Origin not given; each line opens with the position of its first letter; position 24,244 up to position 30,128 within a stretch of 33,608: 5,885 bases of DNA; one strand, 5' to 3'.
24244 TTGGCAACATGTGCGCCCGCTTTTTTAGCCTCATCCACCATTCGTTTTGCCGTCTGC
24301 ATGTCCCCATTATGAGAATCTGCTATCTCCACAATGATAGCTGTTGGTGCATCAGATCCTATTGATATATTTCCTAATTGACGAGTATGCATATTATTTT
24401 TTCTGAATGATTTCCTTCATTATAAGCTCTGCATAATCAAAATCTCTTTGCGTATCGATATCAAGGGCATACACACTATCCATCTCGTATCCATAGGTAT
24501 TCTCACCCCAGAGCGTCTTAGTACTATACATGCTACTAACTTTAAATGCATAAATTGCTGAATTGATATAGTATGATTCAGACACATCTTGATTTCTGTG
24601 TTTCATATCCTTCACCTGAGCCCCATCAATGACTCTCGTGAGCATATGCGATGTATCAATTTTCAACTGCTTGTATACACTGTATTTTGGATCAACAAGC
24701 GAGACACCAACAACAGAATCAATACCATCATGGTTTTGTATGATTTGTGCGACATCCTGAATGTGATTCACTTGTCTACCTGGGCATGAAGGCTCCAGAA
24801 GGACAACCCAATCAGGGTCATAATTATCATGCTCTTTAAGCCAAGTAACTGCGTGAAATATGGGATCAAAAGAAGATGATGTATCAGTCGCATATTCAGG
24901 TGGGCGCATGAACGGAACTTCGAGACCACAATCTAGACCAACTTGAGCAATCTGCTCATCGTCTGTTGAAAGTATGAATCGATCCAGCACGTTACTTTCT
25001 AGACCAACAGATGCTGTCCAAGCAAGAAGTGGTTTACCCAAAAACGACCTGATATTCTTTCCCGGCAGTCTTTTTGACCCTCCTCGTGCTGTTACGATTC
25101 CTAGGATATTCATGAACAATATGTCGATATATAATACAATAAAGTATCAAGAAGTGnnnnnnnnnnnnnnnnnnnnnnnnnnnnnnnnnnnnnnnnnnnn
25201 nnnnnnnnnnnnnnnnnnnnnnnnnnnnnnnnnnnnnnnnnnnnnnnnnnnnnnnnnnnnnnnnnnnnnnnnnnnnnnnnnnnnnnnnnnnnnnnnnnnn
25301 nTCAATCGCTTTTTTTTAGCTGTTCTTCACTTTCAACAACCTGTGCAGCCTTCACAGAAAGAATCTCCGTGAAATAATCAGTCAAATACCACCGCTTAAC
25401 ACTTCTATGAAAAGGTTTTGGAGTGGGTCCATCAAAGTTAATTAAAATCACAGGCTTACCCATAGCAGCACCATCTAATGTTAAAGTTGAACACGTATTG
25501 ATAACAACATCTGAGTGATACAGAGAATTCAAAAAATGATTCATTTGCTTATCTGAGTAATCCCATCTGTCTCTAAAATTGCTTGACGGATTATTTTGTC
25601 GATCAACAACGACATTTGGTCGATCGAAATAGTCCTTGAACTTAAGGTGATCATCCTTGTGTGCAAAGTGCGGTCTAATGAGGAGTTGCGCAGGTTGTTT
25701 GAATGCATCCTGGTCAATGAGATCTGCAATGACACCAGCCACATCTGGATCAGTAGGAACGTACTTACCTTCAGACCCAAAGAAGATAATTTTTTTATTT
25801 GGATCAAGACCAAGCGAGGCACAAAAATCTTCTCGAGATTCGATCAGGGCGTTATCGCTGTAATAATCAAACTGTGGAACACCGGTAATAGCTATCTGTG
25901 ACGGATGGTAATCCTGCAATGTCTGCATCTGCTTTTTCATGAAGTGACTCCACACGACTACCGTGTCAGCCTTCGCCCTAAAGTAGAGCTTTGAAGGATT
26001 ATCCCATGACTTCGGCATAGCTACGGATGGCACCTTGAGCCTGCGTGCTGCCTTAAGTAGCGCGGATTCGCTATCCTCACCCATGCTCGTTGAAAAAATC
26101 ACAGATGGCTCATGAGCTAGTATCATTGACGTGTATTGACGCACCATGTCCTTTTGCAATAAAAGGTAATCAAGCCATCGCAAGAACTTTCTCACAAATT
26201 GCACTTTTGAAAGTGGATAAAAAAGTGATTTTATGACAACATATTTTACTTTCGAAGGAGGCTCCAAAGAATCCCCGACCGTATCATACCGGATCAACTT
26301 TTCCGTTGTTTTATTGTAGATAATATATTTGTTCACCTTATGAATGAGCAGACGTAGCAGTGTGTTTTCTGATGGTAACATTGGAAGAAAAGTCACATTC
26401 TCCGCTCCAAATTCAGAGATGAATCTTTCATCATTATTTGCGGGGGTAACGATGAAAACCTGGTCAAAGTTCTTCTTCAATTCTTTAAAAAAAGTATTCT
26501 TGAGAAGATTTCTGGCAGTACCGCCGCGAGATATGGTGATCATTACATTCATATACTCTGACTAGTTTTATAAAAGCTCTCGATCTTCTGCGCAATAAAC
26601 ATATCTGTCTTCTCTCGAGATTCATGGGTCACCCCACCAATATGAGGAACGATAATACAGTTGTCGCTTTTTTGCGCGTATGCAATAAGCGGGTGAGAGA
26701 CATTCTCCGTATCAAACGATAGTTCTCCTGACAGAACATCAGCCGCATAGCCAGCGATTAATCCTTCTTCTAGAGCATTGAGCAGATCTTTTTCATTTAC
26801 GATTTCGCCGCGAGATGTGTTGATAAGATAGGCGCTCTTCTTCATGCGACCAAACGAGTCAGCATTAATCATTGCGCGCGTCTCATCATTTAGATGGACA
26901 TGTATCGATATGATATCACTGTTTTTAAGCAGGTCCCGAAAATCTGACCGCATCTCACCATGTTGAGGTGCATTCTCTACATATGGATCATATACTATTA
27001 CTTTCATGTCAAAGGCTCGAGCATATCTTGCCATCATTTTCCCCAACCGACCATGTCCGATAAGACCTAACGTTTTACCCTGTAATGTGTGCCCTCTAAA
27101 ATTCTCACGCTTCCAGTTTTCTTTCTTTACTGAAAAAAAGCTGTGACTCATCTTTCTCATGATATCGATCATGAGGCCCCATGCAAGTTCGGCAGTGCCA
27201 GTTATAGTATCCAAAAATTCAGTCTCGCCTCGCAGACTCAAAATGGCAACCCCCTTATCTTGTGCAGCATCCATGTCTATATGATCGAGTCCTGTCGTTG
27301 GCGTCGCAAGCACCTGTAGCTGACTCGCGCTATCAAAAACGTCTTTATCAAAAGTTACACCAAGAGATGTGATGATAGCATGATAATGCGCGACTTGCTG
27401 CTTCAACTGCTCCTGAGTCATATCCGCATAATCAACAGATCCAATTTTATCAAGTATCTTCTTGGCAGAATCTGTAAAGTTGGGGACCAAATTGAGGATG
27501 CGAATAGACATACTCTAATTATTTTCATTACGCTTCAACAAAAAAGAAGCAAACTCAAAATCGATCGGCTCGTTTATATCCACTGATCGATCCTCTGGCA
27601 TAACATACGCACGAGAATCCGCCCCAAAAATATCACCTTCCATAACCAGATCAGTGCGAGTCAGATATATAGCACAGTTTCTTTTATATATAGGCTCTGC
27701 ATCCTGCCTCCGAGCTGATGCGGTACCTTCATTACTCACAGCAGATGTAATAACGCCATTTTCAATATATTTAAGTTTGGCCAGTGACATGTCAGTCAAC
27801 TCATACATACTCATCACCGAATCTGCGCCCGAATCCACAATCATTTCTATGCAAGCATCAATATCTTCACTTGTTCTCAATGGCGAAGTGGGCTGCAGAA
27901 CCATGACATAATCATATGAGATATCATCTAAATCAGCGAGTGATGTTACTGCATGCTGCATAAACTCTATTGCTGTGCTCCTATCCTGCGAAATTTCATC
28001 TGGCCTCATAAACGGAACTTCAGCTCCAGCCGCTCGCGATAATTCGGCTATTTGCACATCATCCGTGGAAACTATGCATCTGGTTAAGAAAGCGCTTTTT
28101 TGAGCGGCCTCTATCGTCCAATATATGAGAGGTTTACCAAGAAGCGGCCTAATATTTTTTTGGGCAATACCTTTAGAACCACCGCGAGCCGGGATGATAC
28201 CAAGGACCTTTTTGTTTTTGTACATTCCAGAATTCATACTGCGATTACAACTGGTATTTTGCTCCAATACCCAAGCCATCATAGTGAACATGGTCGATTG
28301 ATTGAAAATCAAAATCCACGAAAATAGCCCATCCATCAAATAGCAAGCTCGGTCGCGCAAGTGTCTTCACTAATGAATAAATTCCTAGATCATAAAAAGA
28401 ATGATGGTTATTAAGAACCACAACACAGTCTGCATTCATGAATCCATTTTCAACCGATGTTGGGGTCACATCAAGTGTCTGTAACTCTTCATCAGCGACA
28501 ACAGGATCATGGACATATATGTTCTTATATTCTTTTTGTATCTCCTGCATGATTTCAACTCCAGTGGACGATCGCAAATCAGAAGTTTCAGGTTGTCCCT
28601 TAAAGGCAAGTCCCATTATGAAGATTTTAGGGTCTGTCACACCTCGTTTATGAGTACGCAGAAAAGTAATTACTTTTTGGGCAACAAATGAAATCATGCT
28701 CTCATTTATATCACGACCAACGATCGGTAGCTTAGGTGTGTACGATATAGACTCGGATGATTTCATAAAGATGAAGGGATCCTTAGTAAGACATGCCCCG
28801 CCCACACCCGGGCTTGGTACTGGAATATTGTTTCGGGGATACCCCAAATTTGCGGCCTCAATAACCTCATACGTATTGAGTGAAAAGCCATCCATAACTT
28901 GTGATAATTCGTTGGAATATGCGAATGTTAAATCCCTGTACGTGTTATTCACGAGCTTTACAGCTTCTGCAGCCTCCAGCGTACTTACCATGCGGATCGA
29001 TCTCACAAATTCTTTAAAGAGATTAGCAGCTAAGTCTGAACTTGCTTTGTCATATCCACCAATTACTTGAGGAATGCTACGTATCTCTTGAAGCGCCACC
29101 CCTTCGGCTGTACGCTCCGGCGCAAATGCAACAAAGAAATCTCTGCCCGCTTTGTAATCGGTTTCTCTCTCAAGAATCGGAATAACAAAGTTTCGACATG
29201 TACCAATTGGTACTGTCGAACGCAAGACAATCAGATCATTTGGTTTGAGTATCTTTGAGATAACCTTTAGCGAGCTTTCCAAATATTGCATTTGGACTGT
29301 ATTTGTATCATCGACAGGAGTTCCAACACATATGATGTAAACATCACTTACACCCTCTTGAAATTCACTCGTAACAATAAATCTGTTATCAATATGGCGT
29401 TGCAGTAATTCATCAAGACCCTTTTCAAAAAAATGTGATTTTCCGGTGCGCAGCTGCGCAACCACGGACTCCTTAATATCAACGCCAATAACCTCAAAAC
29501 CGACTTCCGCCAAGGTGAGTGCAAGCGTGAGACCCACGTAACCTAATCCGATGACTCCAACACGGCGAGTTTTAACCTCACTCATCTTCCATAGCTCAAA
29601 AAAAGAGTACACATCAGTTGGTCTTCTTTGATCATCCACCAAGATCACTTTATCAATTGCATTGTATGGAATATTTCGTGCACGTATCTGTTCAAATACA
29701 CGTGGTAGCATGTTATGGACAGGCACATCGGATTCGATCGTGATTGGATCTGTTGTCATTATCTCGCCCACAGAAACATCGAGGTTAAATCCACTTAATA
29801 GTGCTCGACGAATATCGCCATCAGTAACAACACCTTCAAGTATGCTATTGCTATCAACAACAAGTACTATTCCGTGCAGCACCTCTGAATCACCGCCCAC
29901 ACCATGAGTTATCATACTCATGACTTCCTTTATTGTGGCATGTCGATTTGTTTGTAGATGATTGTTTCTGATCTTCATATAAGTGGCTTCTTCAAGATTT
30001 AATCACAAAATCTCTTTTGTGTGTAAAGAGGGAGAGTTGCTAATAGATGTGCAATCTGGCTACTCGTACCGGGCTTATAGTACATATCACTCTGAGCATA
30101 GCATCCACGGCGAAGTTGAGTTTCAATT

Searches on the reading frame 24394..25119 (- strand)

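Call 8: search_protein_families(library=pfam, proteins=[window:24394-25119:-], max_evalue=0.001)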
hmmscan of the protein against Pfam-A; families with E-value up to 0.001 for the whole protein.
window:24394-25119:- (241 aa): 1 family
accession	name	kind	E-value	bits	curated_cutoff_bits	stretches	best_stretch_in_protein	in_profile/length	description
PF02348.25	CTP_transf_3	-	1.5e-20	74.4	22.6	1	7-232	2-204/217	Cytidylyltransferase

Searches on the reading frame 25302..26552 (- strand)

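Call 6: search_protein_families(library=pfam, proteins=[window:25302-26552:-], max_evalue=0.01)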
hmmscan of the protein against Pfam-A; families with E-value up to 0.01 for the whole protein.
window:25302-26552:- (416 aa): 3 families
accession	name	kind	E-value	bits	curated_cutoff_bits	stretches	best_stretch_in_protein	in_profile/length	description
PF06925.17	MGDG_synth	-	0.00043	20.9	25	1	121-226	62-168/169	Monogalactosyldiacylglycerol (MGDG) synthase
PF13439.12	Glyco_transf_4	-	0.00066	20.2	28.5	1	118-221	42-160/170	Glycosyltransferase Family 4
PF04464.20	Glyphos_transf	-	0.0018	17.7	22.1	1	193-374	133-295/367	CDP-Glycerol:Poly(glycerophosphate) glycerophosphotransferase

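Call 7: search_protein_families(library=ncbifam, proteins=[window:25302-26552:-], max_evalue=0.001)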
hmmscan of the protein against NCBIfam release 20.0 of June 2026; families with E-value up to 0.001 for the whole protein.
window:25302-26552:- (416 aa): 1 family
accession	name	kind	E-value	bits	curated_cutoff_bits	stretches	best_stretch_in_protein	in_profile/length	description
NF046086.1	BFO_1060_trans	domain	1.3e-13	50.9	200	1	139-260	38-169/365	BFO_1060 family glycosyltransferase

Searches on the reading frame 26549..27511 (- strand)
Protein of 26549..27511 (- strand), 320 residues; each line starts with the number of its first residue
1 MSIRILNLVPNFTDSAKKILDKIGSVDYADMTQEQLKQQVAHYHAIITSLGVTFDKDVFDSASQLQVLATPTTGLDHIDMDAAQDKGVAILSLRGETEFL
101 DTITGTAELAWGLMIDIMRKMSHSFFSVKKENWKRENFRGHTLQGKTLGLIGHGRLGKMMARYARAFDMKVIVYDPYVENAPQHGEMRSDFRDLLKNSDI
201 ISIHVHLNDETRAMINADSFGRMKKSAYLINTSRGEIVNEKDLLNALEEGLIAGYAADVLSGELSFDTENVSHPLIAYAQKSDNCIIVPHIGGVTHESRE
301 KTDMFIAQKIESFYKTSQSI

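Call 6: search_protein_families(library=pfam, proteins=[window:26549-27511:-], max_evalue=0.01)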
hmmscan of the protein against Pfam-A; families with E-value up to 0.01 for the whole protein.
window:26549-27511:- (320 aa): 4 families
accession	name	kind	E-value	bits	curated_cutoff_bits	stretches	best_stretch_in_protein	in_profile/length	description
PF02826.25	2-Hacid_dh_C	-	1.8e-52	177.8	25.1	1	112-292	2-178/178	D-isomer specific 2-hydroxyacid dehydrogenase, NAD binding domain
PF00389.36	2-Hacid_dh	-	1.8e-14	54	24.6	1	13-317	8-127/134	D-isomer specific 2-hydroxyacid dehydrogenase, catalytic domain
PF22660.2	RS_preATP-grasp-like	-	4.7e-06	27.3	27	1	146-182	2-38/98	Ribonucleotide synthetase preATP-grasp domain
PF03446.21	NAD_binding_2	-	4.9e-06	27.1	21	1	148-250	2-110/161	NAD binding domain of 6-phosphogluconate dehydrogenase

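Call 7: search_protein_families(library=ncbifam, proteins=[window:26549-27511:-], max_evalue=0.001)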
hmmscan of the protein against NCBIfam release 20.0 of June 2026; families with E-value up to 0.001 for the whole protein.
window:26549-27511:- (320 aa): 26 families (the best 25 are shown)
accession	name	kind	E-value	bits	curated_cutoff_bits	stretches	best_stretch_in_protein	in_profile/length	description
TIGR01327.1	PGDH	equivalog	2.7e-66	224.5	454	1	28-316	26-303/525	phosphoglycerate dehydrogenase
NF009714.1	PRK13243.1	equivalog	9.8e-55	186.2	455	1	28-316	31-315/332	glyoxylate reductase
NF008759.0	PRK11790.1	equivalog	1e-51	175.9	404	1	5-318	14-321/410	phosphoglycerate dehydrogenase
NF005069.0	PRK06487.1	equivalog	1.5e-48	165.5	448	1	28-316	34-313/320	2-hydroxyacid dehydrogenase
NF006263.0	PRK08410.1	equivalog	1.2e-46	159.5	389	1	14-316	13-309/311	D-2-hydroxyacid dehydrogenase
NF005387.0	PRK06932.1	equivalog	9.7e-43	146.3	492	1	26-316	28-312/314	2-hydroxyacid dehydrogenase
NF000492.1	vanH_gen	exception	2.4e-39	135.2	540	1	65-296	67-293/312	D-lactate dehydrogenase VanH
NF005750.0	PRK07574.1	equivalog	7.3e-36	124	329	1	33-262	81-313/386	NAD-dependent formate dehydrogenase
NF011938.0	PRK15409.1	equivalog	6.1e-34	117.5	492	1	29-301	32-296/324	glyoxylate/hydroxypyruvate reductase GhrB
NF000371.1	vanH_Agroup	exception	3.9e-33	115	700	1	65-297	72-299/322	VanH-A/VanH-Pt family D-lactate dehydrogenase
NF000004.1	vanH-D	exception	5.5e-32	111.2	550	1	66-293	74-296/323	D-lactate dehydrogenase VanH-D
NF041369.1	Dhydh_Halo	equivalog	1.8e-30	106.2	400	1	68-313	59-294/305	D-2-hydroxyacid dehydrogenase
NF005027.0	PRK06436.1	equivalog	2.3e-29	102.5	261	1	66-301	51-267/303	2-hydroxyacid dehydrogenase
NF006374.0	PRK08605.1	subfamily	9.3e-29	100.5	356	1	29-297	33-305/332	D-lactate dehydrogenase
NF001309.0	PRK00257.1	equivalog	1.6e-28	99.8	434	1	137-317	108-281/379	4-phosphoerythronate dehydrogenase PdxB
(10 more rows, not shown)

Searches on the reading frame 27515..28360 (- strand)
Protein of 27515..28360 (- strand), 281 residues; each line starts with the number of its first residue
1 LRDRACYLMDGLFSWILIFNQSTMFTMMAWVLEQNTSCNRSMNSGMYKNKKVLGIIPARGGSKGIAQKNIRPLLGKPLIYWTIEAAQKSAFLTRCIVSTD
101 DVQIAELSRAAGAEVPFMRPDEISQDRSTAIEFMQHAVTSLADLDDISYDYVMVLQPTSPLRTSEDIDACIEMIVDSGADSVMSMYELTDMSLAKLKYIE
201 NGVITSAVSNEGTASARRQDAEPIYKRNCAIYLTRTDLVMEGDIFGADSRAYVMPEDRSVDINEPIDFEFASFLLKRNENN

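Call 6: search_protein_families(library=pfam, proteins=[window:27515-28360:-], max_evalue=0.01)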
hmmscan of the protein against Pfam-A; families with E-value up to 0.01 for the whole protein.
window:27515-28360:- (281 aa): 1 family
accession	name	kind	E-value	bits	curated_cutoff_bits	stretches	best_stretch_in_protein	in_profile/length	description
PF02348.25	CTP_transf_3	-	6.7e-27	95.1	22.6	1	54-236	2-164/217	Cytidylyltransferase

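Call 7: search_protein_families(library=ncbifam, proteins=[window:27515-28360:-], max_evalue=0.001)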
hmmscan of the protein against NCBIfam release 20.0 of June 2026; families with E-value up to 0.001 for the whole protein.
window:27515-28360:- (281 aa): 6 families
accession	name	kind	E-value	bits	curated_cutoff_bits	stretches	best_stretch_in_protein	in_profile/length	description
TIGR03584.1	PseF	equivalog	1.8e-44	152.1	205.7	1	54-275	2-220/222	pseudaminic acid cytidylyltransferase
NF003952.0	PRK05450.1-5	subfamily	1.2e-14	54.1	193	1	51-189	2-132/250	3-deoxy-manno-octulosonate cytidylyltransferase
NF009905.0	PRK13368.1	subfamily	7.3e-13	48.4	255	1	51-186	2-126/243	3-deoxy-manno-octulosonate cytidylyltransferase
NF003950.0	PRK05450.1-3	subfamily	2.9e-12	46.5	234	1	51-187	2-131/248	3-deoxy-manno-octulosonate cytidylyltransferase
NF003948.0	PRK05450.1-1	equivalog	5.7e-09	35.5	281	1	49-191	3-137/248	3-deoxy-manno-octulosonate cytidylyltransferase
TIGR00466.1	kdsB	equivalog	5.5e-08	32.5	155.2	1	55-163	6-105/241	3-deoxy-manno-octulosonate cytidylyltransferase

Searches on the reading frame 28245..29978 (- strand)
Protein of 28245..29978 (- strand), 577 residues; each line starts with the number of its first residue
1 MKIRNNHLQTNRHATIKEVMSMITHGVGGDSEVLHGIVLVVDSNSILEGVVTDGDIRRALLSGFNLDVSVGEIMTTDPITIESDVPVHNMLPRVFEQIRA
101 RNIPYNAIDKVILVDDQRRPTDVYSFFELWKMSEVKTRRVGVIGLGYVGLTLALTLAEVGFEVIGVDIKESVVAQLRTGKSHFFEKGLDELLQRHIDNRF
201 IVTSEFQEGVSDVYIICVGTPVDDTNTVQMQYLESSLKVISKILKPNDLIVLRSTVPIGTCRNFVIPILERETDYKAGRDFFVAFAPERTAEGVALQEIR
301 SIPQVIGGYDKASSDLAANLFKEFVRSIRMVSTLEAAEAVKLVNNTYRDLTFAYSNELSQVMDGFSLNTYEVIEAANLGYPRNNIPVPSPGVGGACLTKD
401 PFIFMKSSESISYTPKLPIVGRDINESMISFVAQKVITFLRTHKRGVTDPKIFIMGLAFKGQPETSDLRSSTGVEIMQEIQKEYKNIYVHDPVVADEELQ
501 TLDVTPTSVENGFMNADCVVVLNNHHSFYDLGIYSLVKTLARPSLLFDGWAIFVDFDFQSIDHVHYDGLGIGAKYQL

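Call 6: search_protein_families(library=pfam, proteins=[window:28245-29978:-], max_evalue=0.01)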
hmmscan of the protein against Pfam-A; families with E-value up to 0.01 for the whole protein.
window:28245-29978:- (577 aa): 11 families
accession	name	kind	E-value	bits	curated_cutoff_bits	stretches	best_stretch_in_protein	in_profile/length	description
PF03721.20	UDPG_MGDP_dh_N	-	4.6e-48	163.7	27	1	139-315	2-181/187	UDP-glucose/GDP-mannose dehydrogenase family, NAD binding domain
PF00984.24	UDPG_MGDP_dh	-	2e-17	63.5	25.4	1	335-426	1-93/94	UDP-glucose/GDP-mannose dehydrogenase family, central domain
PF03720.21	UDPG_MGDP_dh_C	-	7e-16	58.9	30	1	454-553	2-101/103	UDP-glucose/GDP-mannose dehydrogenase family, UDP binding domain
PF00571.33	CBS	-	1.7e-07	31.9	24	1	12-61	14-56/57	CBS domain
PF02826.25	2-Hacid_dh_C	-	1.1e-06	28.5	25.1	1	131-193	30-90/178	D-isomer specific 2-hydroxyacid dehydrogenase, NAD binding domain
PF03446.21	NAD_binding_2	-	1.3e-05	25.7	21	1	139-259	1-98/161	NAD binding domain of 6-phosphogluconate dehydrogenase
PF02254.24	TrkA_N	-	4.2e-05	24.3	23.8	1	142-252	3-105/116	TrkA-N domain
PF02737.24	3HCDH_N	-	0.0015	18.9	22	1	140-180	2-42/180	3-hydroxyacyl-CoA dehydrogenase, NAD binding domain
PF02558.23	ApbA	-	0.0026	17.8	22.2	1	140-218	1-74/150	Ketopantoate reductase PanE/ApbA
PF01210.29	NAD_Gly3P_dh_N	-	0.0065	16.9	23.1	0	140-231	2-88/158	NAD-dependent glycerol-3-phosphate dehydrogenase N-terminus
PF01262.27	AlaDh_PNT_C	-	0.0075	16.2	23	0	132-251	23-97/214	Alanine dehydrogenase/PNT, C-terminal domain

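Call 7: search_protein_families(library=ncbifam, proteins=[window:28245-29978:-], max_evalue=0.001)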
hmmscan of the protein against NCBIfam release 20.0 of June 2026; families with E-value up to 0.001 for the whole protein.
window:28245-29978:- (577 aa): 12 families
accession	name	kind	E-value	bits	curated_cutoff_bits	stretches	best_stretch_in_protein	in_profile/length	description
TIGR03026.1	NDP-sugDHase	subfamily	4.2e-108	361.8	189.8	1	139-549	2-411/413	nucleotide sugar dehydrogenase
NF040825.1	UDPMaNacDH_Arch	equivalog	3.2e-80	270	750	1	139-553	2-401/418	UDP-N-acetyl-D-mannosamine dehydrogenase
NF008286.0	PRK11064.1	equivalog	4e-68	229.9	459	1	138-531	4-402/420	UDP-N-acetyl-D-mannosamine dehydrogenase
NF041297.1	UDPGDh_AglM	equivalog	8.5e-55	186.4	670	1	139-532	2-399/429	UDP-glucose 6-dehydrogenase AglM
NF047673.2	TeichurnBiosyTuaD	equivalog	2e-47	162.3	700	1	138-561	2-422/439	UDP-glucose 6-dehydrogenase TuaD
NF011729.0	PRK15182.1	equivalog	1.2e-44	152.7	592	1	137-533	6-396/425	Vi polysaccharide biosynthesis UDP-N-acetylglucosamine C-6 dehydrogenase TviB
NF011631.0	PRK15057.1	equivalog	2.2e-23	83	757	1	140-498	3-343/388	UDP-glucose 6-dehydrogenase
TIGR00393.1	kpsF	subfamily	1.4e-09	37.9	203.7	1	31-87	183-239/268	KpsF/GutQ family sugar-phosphate isomerase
NF008581.0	PRK11543.1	equivalog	6.2e-07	28.7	481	1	35-89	230-284/321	arabinose-5-phosphate isomerase GutQ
NF043037.1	ThreonDh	equivalog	4.1e-05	23.2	350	1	137-183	2-48/297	L-threonate dehydrogenase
NF008141.0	PRK10892.1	equivalog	0.00045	19.6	505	1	35-85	237-288/328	arabinose-5-phosphate isomerase KdsD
NF000942.0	PRK00094.1-4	subfamily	0.0005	19.4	257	1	138-232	3-92/334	NAD(P)H-dependent glycerol-3-phosphate dehydrogenase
